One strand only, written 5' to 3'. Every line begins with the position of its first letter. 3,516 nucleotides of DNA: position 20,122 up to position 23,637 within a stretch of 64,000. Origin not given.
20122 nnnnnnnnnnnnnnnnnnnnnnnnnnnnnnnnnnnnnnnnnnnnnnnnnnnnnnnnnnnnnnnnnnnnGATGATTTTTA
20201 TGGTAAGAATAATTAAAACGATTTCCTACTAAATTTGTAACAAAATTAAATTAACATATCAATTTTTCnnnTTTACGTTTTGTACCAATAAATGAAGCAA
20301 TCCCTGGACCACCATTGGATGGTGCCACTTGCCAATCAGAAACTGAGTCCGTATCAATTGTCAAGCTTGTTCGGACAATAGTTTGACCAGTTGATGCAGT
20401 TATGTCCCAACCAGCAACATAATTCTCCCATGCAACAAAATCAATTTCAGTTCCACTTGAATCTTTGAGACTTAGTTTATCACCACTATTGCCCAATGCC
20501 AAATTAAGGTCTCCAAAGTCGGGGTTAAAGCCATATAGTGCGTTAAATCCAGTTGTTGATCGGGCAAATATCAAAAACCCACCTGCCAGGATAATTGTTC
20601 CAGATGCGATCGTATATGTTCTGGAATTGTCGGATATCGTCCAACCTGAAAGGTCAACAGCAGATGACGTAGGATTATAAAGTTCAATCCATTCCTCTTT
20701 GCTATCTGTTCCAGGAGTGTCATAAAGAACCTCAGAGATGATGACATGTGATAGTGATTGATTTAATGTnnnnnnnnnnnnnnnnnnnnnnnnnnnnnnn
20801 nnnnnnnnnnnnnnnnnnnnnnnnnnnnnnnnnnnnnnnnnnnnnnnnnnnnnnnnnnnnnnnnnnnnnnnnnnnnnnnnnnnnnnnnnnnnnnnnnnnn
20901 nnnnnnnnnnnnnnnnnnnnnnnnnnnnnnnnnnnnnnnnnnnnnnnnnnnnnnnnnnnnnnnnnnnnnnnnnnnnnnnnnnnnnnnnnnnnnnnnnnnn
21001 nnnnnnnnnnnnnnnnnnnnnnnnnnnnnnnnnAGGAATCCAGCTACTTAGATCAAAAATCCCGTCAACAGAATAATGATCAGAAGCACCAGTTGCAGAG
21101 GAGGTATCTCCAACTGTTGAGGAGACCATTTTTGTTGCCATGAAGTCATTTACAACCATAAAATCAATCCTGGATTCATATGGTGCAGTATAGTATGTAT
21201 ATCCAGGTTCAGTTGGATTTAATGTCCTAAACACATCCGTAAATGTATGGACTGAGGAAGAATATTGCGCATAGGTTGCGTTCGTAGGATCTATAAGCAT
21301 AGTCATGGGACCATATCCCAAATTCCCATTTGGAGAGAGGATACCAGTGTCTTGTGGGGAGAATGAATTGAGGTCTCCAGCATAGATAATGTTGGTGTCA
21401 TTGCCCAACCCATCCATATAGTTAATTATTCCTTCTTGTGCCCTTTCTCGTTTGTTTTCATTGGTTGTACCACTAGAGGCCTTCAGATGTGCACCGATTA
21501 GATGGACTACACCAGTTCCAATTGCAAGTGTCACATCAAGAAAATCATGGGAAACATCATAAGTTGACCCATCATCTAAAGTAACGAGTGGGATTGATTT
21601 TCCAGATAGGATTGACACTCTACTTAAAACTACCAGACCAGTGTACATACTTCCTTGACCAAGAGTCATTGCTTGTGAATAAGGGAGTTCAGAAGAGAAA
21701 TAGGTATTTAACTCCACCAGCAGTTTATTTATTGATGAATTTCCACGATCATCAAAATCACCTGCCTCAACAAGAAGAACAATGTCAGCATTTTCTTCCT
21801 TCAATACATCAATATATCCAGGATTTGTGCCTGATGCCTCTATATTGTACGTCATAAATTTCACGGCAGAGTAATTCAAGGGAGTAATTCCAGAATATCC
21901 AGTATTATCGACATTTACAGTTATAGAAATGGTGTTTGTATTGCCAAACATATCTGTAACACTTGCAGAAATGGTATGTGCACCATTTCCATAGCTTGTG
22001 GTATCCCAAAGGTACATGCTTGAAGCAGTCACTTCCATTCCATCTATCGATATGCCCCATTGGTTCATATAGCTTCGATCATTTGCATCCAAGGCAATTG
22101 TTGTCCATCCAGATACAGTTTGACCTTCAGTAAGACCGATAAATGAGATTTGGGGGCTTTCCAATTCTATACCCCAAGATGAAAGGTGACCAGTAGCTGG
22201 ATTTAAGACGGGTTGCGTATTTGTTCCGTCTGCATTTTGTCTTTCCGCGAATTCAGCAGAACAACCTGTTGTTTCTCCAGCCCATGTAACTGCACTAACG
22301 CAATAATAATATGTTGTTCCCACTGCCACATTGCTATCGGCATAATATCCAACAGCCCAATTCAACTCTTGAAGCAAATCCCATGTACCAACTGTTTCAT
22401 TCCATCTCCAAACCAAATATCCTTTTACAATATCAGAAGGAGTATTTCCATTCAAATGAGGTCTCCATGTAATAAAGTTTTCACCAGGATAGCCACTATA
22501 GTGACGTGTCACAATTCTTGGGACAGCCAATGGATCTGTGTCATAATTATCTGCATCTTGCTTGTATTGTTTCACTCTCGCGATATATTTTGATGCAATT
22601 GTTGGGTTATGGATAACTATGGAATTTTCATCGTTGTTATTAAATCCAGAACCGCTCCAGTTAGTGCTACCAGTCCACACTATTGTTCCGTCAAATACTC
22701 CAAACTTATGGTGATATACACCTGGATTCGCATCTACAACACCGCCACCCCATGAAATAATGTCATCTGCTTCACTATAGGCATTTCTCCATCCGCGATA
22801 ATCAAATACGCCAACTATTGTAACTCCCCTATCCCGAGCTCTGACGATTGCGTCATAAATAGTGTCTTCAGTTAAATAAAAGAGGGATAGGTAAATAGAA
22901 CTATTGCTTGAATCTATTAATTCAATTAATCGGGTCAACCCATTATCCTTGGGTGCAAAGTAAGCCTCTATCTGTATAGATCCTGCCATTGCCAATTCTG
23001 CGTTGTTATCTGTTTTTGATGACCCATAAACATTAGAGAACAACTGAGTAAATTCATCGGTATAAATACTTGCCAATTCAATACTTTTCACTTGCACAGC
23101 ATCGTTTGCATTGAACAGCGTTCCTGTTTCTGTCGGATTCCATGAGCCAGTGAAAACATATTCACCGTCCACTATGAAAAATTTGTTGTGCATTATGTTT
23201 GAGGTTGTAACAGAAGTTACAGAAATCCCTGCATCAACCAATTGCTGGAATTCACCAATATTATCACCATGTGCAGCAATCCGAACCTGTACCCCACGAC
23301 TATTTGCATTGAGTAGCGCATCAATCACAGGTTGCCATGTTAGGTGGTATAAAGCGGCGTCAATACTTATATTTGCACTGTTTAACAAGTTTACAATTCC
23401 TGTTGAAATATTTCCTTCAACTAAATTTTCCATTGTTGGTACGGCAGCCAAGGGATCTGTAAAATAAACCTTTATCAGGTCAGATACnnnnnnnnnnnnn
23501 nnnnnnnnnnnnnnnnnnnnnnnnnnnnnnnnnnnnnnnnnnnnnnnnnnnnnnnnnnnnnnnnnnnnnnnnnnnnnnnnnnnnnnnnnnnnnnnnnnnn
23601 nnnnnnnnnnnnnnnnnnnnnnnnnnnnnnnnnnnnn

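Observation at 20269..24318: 1349-aa secreted protein combining a PLD-type (2xHKD) and an EEP-type nuclease/phosphodiesterase module, bracketed by two lamin-tail domains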

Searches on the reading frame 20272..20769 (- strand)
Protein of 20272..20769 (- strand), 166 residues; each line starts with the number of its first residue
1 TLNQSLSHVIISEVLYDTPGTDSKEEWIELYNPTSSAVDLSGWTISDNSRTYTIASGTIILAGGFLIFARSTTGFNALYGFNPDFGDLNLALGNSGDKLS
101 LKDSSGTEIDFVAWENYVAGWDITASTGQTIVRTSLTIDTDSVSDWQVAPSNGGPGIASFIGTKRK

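Call 53: search_protein_families(library=pfam, proteins=[window:20272-20769:-], max_evalue=1)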
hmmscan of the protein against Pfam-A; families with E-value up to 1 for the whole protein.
window:20272-20769:- (166 aa): 2 families
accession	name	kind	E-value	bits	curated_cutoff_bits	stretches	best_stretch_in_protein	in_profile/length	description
PF00932.25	LTD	-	2.3e-24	86.3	34.3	1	5-114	4-107/109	Lamin Tail Domain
PF23417.1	STING_TM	-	0.3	11.9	28.1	1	42-72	38-68/109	STING transmembrane domain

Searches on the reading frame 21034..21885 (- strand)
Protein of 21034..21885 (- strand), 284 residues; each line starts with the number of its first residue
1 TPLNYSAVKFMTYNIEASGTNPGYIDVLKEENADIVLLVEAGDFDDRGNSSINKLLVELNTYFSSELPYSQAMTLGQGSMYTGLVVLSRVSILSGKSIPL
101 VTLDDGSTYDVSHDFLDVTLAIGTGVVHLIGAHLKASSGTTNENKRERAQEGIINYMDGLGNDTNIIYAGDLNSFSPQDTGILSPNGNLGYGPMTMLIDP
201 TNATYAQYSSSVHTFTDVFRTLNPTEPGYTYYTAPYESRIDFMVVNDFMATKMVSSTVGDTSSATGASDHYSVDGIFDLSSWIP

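Call 42: predict_structure(alignment_id=A2)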
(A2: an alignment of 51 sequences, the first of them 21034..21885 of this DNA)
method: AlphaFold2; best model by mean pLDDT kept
length: 284 residues; sequences in the alignment: 51
mean_pLDDT: 96.3   pTM: 0.94
mean pLDDT of the five models: 96.3, 96.3, 96.0, 95.4, 95.0
residues with pLDDT >= 90: 264; 70-90: 20; 50-70: 0; < 50: 0
segments of 3 or more residues with pLDDT < 50: none
pLDDT, mean of each block of 10 residues (from residue 1): 94 97 98 98 89 97 98 93 98 98 98 97 98 94 97 99 98 96 92 98 97 98 96 86 98 98 95 98 96
secondary structure, 60 per line:
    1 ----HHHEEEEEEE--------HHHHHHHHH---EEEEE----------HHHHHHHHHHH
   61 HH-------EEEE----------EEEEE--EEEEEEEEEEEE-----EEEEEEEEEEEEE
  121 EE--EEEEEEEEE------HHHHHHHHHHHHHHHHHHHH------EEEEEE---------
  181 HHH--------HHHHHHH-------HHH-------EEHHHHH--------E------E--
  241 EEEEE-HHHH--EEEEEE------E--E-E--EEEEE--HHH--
elements in order: E8-14 H23-31 E35-39 H50-62 E70-73 E84-88 E91-102 E108-122 E125-133 H140-159 E166-171 H192-198 H218-222 E241-245 H247-250 E253-258 E273-277

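Call 46: fold_search(model_id=the predicted structure, library=pdb)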
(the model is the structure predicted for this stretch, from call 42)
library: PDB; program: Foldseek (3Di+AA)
matches with E <= 10: 967; with E <= 0.001: 290
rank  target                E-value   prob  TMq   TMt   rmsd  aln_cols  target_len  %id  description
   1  6bov_B                1.9e-14  1.00  0.64  0.67   6.3       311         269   18  Human APE1 substrate complex with an A/G mismatch adjacent the THF (released 2018-08-15)
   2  6bot_B                5.4e-14  1.00  0.68  0.71   5.3       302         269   21  Human APE1 substrate complex with an C/C mismatch adjacent the THF (released 2018-08-15)
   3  2isi_A                5.4e-14  1.00  0.65  0.66   6.1       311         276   19  Crystal structure of Ape1 from Homo sapiens in a new crystal form complexed with a ligand (released 2006-10-31)
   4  4gz2_B                5.8e-14  1.00  0.63  0.72   4.4       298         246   17  Mus Musculus Tdp2 excluded ssDNA complex (released 2012-10-31)
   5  1ako                  8.8e-14  1.00  0.70  0.73   4.5       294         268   16  EXONUCLEASE III FROM ESCHERICHIA COLI (released 1997-08-20)
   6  9dp3_B                9.4e-14  1.00  0.66  0.70   5.2       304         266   19  APE1 N174D Product Complex with Abasic DNA (released 2024-10-09)
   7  6boq_B                1.1e-13  1.00  0.64  0.68   6.0       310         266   18  Human APE1 substrate complex with an A/A mismatch adjacent the THF (released 2018-08-15)
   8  5dff_B                1.1e-13  1.00  0.67  0.71   5.0       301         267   19  Human APE1 product complex (released 2015-10-14)
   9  6w43_B                1.1e-13  1.00  0.63  0.66   6.4       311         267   20  APE1 AP-endonuclease product complex R237C (released 2020-06-10)
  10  4qh9                  1.3e-13  1.00  0.66  0.67   5.9       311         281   17  Crystal structure of Mn2+ bound human APE1 (released 2014-11-12)
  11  5dfh_B                1.4e-13  1.00  0.63  0.67   6.0       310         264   19  Human APE1 mismatch product complex (released 2015-10-14)
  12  6bov_A                1.5e-13  1.00  0.65  0.68   5.0       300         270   19  Human APE1 substrate complex with an A/G mismatch adjacent the THF (released 2018-08-15)
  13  4iem_A                1.5e-13  1.00  0.69  0.70   5.0       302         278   19  Human apurinic/apyrimidinic endonuclease (APE1) with product DNA and Mg2+ (released 2013-01-23)
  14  5ino_A                1.6e-13  1.00  0.64  0.71   5.0       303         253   16  Human Tdp2 reaction product (5'-phosphorylated DNA)-Mg2+ complex (released 2016-04-27)
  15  9dp2_B                1.6e-13  1.00  0.64  0.66   6.2       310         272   20  APE1 N174A Product Complex with Abasic DNA (released 2024-10-09)
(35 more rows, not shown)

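Call 51: search_protein_families(library=ncbifam, proteins=[window:21034-21885:-], max_evalue=10)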
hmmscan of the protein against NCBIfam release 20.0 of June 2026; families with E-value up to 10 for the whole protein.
window:21034-21885:- (284 aa): 3 families
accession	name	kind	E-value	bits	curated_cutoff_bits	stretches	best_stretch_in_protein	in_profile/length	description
TIGR00633.1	xth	equivalog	3.7e-11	43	99.05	1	9-272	2-249/255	exodeoxyribonuclease III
TIGR00195.1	exoDNase_III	equivalog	1.1e-07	31.8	182.55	1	150-273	124-250/254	exodeoxyribonuclease III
NF033681.1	ExeM_NucH_DNase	subfamily_domain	0.11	11.3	300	1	27-64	281-318/546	ExeM/NucH family extracellular endonuclease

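Call 53: search_protein_families(library=pfam, proteins=[window:21034-21885:-], max_evalue=1)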
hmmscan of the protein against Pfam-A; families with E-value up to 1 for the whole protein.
window:21034-21885:- (284 aa): 3 families
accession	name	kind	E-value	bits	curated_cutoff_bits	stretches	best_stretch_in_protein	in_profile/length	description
PF03372.29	Exo_endo_phos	-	3.7e-14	53.4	24.5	1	11-270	1-225/225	Endonuclease/Exonuclease/phosphatase family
PF07076.17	DUF1344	-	0.015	15.5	23.1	1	101-116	18-33/60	Protein of unknown function (DUF1344)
PF14529.12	Exo_endo_phos_2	-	0.12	12.7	27.4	0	221-273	69-116/117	Endonuclease-reverse transcriptase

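Call 62: search_solved_structures(query=window:21034-21885:-, max_evalue=1, show_alignments=3)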
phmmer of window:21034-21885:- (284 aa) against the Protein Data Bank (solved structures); distinct sequences matched with E-value up to 1: 33.
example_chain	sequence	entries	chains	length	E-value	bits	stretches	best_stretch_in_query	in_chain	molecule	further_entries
2v0s_A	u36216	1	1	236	0.033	17.3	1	207-253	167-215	LR1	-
6w4i_A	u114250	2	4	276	0.072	16.2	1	129-239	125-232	DNA-(apurinic or apyrimidinic site) lyase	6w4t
7n8s_A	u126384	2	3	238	0.086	16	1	207-253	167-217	LINE-1 retrotransposable element ORF2 protein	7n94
1vyb_A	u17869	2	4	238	0.099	15.8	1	207-252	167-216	ORF2 CONTAINS A REVERSE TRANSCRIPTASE DOMAIN | LINE-1 retrotransposable element ORF2 protein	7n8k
8sp5_A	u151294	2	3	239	0.1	15.8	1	207-252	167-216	LINE-1 retrotransposon endonuclease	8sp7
9dp1_A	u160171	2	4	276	0.23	14.6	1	125-239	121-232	DNA repair nuclease/redox regulator APEX1, mitochondrial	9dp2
9dp4_A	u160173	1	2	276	0.29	14.2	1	128-239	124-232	DNA repair nuclease/redox regulator APEX1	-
2jc5_A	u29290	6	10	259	0.34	14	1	214-258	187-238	EXODEOXYRIBONUCLEASE | PUTATIVE EXODEOXYRIBONUCLEASE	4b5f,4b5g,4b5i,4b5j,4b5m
7mev_A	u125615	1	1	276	0.36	13.9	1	129-239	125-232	DNA-(apurinic or apyrimidinic site) endonuclease, mitochondrial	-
5wn0_A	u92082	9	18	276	0.36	13.9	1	129-239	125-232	DNA-(apurinic or apyrimidinic site) lyase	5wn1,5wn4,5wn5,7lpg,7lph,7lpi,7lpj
6p93_A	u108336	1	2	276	0.36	13.9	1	129-239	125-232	DNA-(apurinic or apyrimidinic site) lyase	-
4qh9_A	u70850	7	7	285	0.39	13.8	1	129-239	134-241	DNA-(apurinic or apyrimidinic site) lyase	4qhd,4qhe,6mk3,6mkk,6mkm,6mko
4b5h_A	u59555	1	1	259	0.4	13.8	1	215-258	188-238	PUTATIVE EXODEOXYRIBONUCLEASE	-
5cfg_A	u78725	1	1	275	0.42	13.7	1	129-239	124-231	DNA-(apurinic or apyrimidinic site) lyase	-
9dp3_A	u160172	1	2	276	0.42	13.7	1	129-239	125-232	DNA repair nuclease/redox regulator APEX1, mitochondrial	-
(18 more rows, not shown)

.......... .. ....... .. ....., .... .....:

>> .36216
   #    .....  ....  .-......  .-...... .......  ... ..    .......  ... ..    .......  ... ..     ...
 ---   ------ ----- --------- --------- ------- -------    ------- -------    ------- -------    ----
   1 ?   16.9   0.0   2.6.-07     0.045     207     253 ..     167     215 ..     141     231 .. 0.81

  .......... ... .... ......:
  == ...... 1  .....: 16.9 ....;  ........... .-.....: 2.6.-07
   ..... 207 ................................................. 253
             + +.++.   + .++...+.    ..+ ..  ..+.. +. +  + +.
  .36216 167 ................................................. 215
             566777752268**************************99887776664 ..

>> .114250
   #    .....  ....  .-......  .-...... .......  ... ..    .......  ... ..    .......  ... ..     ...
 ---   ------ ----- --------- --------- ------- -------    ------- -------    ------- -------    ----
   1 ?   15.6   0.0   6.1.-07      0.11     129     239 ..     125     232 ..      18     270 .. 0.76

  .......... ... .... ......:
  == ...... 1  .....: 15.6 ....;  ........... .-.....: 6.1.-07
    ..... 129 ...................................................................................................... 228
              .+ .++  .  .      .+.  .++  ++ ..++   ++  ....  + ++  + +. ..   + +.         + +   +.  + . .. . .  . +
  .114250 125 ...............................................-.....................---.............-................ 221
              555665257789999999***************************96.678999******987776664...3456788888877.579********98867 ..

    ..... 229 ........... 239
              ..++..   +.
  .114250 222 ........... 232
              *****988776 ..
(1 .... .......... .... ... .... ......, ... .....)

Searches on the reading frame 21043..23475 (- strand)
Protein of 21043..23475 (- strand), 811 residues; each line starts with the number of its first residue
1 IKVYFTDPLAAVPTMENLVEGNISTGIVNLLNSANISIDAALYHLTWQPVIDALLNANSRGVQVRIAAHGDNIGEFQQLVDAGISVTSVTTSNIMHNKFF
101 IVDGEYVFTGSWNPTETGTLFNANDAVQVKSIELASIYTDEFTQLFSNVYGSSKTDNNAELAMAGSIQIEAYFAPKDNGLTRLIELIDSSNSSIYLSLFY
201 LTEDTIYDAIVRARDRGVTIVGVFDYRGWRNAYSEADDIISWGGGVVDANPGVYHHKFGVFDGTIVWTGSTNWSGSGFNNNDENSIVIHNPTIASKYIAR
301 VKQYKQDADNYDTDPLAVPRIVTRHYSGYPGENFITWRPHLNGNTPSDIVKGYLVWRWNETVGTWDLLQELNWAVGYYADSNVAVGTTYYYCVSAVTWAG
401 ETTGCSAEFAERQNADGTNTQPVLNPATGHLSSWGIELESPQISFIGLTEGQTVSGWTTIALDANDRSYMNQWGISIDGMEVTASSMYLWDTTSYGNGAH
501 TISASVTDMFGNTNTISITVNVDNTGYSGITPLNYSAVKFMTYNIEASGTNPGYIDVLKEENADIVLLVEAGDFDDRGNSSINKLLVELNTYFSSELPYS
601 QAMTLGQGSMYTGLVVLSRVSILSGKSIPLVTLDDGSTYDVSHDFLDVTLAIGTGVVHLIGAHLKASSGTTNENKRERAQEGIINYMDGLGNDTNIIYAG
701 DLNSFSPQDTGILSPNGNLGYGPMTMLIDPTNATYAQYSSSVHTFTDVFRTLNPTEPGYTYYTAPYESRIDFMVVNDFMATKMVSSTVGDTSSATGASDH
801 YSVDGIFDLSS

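Call 41: search_protein_representatives(protein=window:21043-23475:-)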
Query: 811 residues. Proteins with E-value up to 0.001 (for the whole library): 10040; up to 1e-10: 3267; up to 1e-30: 501. The best 150 are listed.
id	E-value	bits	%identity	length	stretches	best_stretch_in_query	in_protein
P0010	0.0e+00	1181.3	58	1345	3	2-811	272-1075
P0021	6.2e-269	911.4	53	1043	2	1-730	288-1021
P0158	8.6e-263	891.1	55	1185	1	1-810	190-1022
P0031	5.1e-125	435.4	45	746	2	335-810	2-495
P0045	4.0e-103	363.0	48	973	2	440-806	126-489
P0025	5.6e-98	346.0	48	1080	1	425-806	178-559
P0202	1.3e-97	344.8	41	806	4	441-810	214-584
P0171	2.6e-95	337.2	50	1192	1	440-810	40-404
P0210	4.8e-94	333.0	44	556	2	440-805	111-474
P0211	2.3e-91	324.1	45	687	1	415-809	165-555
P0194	1.2e-88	315.1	45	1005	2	432-809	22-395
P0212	1.8e-85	304.6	46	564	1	441-809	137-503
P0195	4.0e-85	303.5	40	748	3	441-806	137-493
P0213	3.4e-83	297.1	42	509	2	433-809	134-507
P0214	1.9e-81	291.3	43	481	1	435-804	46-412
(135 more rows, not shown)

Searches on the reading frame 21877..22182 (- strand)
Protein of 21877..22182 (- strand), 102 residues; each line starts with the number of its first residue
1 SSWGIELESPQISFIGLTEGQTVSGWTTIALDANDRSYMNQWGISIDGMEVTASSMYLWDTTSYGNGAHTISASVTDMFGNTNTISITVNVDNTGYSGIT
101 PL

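Call 53: search_protein_families(library=pfam, proteins=[window:21877-22182:-], max_evalue=1)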
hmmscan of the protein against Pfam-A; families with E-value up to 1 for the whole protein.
window:21877-22182:- (102 aa): 2 families
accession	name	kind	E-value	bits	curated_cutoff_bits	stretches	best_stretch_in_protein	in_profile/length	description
PF17957.7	Big_7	-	2.7e-05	25.2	24.1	1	10-73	1-70/70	Bacterial Ig domain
PF19077.6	Big_13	-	0.0008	20.3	27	1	51-93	56-102/102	Bacterial Ig-like domain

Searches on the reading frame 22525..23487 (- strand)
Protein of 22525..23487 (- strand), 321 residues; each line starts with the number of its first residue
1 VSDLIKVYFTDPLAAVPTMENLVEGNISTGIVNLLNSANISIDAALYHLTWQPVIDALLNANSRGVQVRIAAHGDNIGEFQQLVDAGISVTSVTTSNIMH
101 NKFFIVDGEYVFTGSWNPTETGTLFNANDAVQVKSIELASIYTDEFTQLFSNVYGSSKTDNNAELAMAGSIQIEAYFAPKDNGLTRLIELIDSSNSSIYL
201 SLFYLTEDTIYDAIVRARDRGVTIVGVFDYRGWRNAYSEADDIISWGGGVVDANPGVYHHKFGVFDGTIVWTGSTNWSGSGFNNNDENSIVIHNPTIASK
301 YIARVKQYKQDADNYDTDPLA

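Call 22: find_homologous_proteins(query=window:22525-23487:-, max_evalue=0.00001)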
Query window:22525-23487:- (321 aa): 47 proteins with E <= 0.00001 among 1720 candidates.
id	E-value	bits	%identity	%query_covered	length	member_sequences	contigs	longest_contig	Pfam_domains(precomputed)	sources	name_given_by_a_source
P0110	6.7e-54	201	37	94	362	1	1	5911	PF13091.13,PF00614.29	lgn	-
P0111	9.8e-53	198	38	93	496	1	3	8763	PF00932.26,PF13091.13,PF00614.29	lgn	-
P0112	2.6e-52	196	39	89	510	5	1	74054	PF00932.26,PF07894.19,PF13091.13,PF00614.29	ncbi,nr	ncbi:MAG: hypothetical protein CL608_28795 [Anaerolineaceae bacterium]|nr:hypothetical protein [Anae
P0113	1.6e-51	194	36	97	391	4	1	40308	PF07894.19,PF13091.13,PF00614.29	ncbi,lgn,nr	ncbi:MAG: phospholipase [Anaerolineae bacterium]|nr:phospholipase [Anaerolineae bacterium]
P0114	6.4e-51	192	37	96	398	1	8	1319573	PF07894.19,PF13091.13,PF00614.29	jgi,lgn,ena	-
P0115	6.9e-50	188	36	92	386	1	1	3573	PF13091.13,PF00614.29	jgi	jgi:phosphatidylserine/phosphatidylglycerophosphate/cardiolipin synthase-like enzyme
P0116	1.2e-47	181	37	93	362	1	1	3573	PF07894.19,PF13091.13,PF00614.29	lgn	-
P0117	5.2e-47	179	36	92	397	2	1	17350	PF07894.19,PF13091.13,PF00614.29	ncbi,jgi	-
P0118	3.2e-44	170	35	94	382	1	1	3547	PF07894.19,PF13091.13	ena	-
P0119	3.0e-43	166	38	93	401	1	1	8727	PF13091.13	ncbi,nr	ncbi:MAG: hypothetical protein JXA10_07145 [Anaerolineae bacterium]|nr:hypothetical protein [Anaerol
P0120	1.1e-41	161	35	92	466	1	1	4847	PF05901.17,PF13091.13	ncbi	-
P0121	1.5e-41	161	35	89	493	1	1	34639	PF13091.13,PF00614.29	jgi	jgi:HKD family nuclease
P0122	3.7e-41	160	34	94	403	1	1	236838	PF07894.19,PF13091.13,PF00614.29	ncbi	ncbi:MAG: phospholipase D-like domain-containing protein [bacterium]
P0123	6.5e-41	159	32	93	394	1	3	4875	PF07894.19,PF13091.13,PF00614.29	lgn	-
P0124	2.0e-40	157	36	93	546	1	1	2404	PF00932.26,PF13091.13,PF00614.29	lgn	-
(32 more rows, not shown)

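Call 45: predict_structure(alignment_id=A3)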
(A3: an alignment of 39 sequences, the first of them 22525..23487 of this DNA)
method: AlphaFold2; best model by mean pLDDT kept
length: 321 residues; sequences in the alignment: 39
mean_pLDDT: 92.2   pTM: 0.92
mean pLDDT of the five models: 92.2, 92.0, 91.6, 91.2, 90.8
residues with pLDDT >= 90: 257; 70-90: 43; 50-70: 17; < 50: 4
segments of 3 or more residues with pLDDT < 50: 319-321
pLDDT, mean of each block of 10 residues (from residue 1): 90 59 72 98 98 98 99 94 98 90 98 96 91 98 98 94 90 97 96 98 96 98 96 90 91 83 98 97 96 98 93 68 37
secondary structure, 60 per line:
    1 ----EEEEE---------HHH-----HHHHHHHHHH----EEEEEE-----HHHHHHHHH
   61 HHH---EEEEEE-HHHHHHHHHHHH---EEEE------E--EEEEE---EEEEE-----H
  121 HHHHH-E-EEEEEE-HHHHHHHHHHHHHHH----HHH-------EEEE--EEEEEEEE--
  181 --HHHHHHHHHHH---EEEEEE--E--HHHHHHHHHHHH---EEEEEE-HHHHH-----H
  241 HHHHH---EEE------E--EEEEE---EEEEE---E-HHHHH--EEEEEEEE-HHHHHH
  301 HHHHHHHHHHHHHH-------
elements in order: E5-9 H27-36 E41-46 H52-63 E67-72 H74-85 E89-92 E102-106 E110-114 H120-125 E129-134 H136-150 E165-168 E171-178 H183-193 E197-202 H208-219 E223-228 H230-234 H240-245 E249-251 E261-265 E269-273 H279-283 E286-293 H295-314

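Call 49: fold_search(model_id=the predicted structure, library=pdb)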
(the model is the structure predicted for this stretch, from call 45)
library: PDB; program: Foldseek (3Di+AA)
matches with E <= 10: 1216; with E <= 0.001: 140
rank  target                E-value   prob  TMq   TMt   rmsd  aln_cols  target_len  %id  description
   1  7e0m_A                3.9e-22  1.00  0.75  0.63   5.2       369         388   16  Crystal structure of phospholipase D (released 2021-12-22)
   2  9vbg_A                6.1e-22  1.00  0.75  0.59   5.9       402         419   19  Cryo-EM structure of human PLD3 apo form (released 2025-12-24)
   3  8v07_D                6.5e-22  1.00  0.80  0.64   4.1       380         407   20  Crystal structure of mouse PLD3 co-crystallized with 5'Pi-ssDNA for 30 days (released 2024-03-13)
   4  8v07_B                6.5e-22  1.00  0.79  0.63   4.1       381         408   20  Crystal structure of mouse PLD3 co-crystallized with 5'Pi-ssDNA for 30 days (released 2024-03-13)
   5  8v07_A                6.9e-22  1.00  0.79  0.64   4.1       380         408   20  Crystal structure of mouse PLD3 co-crystallized with 5'Pi-ssDNA for 30 days (released 2024-03-13)
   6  7e0m_B                1.3e-21  1.00  0.78  0.66   4.5       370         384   16  Crystal structure of phospholipase D (released 2021-12-22)
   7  8v5t_A                1.7e-21  1.00  0.77  0.61   4.4       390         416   19  Crystal structure of Alzheimers disease phospholipase D3 (released 2024-10-09)
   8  8q1x_B                2.5e-21  1.00  0.75  0.59   4.9       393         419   19  Structural analysis of PLD3 reveals insights into the mechanism of lysosomal 5' exonuclease-mediated nucleic acid degr (released 2023-12-06)
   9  9vbh_A                3.2e-21  1.00  0.78  0.61   4.9       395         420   18  Cryo-EM structure of human PLD3 bound to ssDNA (poly(T)) (released 2025-12-24)
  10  8v06_C                3.2e-21  1.00  0.75  0.60   5.4       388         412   20  Crystal structure of mouse PLD3 co-crystallized with 5'Pi-ssDNA for 9 days (released 2024-03-13)
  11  8v06_B                3.6e-21  1.00  0.76  0.60   4.8       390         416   19  Crystal structure of mouse PLD3 co-crystallized with 5'Pi-ssDNA for 9 days (released 2024-03-13)
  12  8q1x_A                3.8e-21  1.00  0.77  0.60   4.6       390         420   19  Structural analysis of PLD3 reveals insights into the mechanism of lysosomal 5' exonuclease-mediated nucleic acid degr (released 2023-12-06)
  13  8v07_C                4.1e-21  1.00  0.79  0.63   4.2       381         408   20  Crystal structure of mouse PLD3 co-crystallized with 5'Pi-ssDNA for 30 days (released 2024-03-13)
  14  8q1k_A                5.2e-21  1.00  0.77  0.60   4.7       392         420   20  Structural analysis of PLD3 reveals insights into the mechanism of lysosomal 5' exonuclease-mediated nucleic acid degr (released 2023-12-06)
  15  9vbj_A                7.7e-21  1.00  0.75  0.60   5.2       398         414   14  Cryo-EM structure of human PLD4 apo form (released 2025-12-24)
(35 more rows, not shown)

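Call 51: search_protein_families(library=ncbifam, proteins=[window:22525-23487:-], max_evalue=10)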
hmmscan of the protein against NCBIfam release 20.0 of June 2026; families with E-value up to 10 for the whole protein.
window:22525-23487:- (321 aa): 9 families
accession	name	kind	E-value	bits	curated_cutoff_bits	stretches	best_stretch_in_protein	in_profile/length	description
NF010490.0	PRK13912.1-1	equivalog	4.8e-20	72.2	211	2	174-288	20-135/159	nuclease NucT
NF010492.0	PRK13912.1-3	equivalog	8.7e-19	67.8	297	2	175-309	25-172/178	nuclease NucT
NF010491.0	PRK13912.1-2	equivalog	2.9e-12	46.7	225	2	182-291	36-156/180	nuclease NucT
NF038319.1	DISARM_DrmC_I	equivalog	1.3e-11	44.5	133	2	187-300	99-226/236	DISARM system phospholipase D-like protein DrmC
NF010493.0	PRK13912.1-4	equivalog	6.7e-09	35.9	351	2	185-301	30-157/171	nuclease NucT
TIGR04265.1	bac_cardiolipin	equivalog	2.5e-06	26.7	290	2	186-308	322-450/483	cardiolipin synthase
NF041068.1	DpdK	equivalog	0.00011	21.8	100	1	55-127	68-144/167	phospholipase D-like domain-containing protein DpdK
NF008427.0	PRK11263.1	equivalog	0.012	14.7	281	1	53-152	235-342/409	cardiolipin synthase ClsB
TIGR03705.1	poly_P_kin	equivalog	0.064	11.7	465.85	1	19-73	502-556/673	polyphosphate kinase 1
